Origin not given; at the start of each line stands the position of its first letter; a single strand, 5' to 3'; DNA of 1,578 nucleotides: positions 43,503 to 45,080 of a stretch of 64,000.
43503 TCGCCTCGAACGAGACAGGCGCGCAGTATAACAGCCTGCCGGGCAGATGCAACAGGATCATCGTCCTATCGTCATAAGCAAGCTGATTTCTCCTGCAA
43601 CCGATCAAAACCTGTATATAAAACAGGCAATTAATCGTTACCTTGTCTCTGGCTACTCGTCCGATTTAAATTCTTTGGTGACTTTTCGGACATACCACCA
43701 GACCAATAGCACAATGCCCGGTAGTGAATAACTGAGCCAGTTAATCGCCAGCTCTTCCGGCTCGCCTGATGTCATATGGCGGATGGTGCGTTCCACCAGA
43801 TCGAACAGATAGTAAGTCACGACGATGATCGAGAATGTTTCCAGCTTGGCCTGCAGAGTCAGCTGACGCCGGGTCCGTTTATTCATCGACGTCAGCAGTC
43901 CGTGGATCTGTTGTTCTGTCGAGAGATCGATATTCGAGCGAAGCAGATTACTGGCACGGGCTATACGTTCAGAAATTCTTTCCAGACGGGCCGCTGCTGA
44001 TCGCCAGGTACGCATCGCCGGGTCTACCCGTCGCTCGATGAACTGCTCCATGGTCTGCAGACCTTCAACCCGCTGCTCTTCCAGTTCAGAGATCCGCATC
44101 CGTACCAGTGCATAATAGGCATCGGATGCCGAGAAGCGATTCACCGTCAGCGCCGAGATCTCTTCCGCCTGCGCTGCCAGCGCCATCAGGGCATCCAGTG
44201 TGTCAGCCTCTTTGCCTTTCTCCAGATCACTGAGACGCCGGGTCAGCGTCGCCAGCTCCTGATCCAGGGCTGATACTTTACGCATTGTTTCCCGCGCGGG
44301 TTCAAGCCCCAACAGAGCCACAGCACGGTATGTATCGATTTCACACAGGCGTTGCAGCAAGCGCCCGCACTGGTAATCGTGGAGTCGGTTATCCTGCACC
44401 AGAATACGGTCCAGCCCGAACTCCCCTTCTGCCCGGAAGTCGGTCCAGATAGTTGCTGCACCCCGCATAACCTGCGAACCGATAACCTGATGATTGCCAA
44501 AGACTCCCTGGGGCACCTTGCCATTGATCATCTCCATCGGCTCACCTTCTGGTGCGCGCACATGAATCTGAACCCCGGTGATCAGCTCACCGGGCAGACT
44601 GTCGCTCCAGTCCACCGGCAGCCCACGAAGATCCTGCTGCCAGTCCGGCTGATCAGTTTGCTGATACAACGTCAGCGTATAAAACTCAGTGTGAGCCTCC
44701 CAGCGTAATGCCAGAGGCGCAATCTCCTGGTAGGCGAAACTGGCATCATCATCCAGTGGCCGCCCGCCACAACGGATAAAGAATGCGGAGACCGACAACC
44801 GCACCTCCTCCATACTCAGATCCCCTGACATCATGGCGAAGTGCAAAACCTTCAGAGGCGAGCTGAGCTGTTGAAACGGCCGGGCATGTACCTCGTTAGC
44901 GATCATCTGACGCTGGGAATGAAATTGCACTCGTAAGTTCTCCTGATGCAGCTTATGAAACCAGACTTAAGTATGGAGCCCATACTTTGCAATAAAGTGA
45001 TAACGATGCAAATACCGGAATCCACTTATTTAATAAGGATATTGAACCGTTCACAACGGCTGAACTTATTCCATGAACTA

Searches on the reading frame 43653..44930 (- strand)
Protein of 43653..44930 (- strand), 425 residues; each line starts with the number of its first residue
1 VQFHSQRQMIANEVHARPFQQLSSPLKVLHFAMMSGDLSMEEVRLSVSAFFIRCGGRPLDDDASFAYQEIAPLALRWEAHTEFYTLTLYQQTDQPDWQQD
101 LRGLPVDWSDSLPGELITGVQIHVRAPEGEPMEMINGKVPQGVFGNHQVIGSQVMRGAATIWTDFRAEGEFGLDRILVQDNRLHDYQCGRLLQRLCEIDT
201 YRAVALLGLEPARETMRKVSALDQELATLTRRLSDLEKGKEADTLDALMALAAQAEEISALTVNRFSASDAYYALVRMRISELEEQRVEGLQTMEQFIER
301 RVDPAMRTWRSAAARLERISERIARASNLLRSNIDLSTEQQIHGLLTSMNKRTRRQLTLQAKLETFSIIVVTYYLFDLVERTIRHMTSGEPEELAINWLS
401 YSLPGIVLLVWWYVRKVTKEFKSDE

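Call 7: search_protein_families(library=pfam, proteins=[window:43653-44930:-], max_evalue=0.01)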
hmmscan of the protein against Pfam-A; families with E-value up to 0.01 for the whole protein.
window:43653-44930:- (425 aa): 2 families
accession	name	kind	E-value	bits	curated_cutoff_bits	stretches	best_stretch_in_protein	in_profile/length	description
PF11902.13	DUF3422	-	1.2e-124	417.1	25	1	4-419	3-416/418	Protein of unknown function (DUF3422)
PF00934.25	PE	-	0.0079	16.9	22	0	223-293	12-79/91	PE family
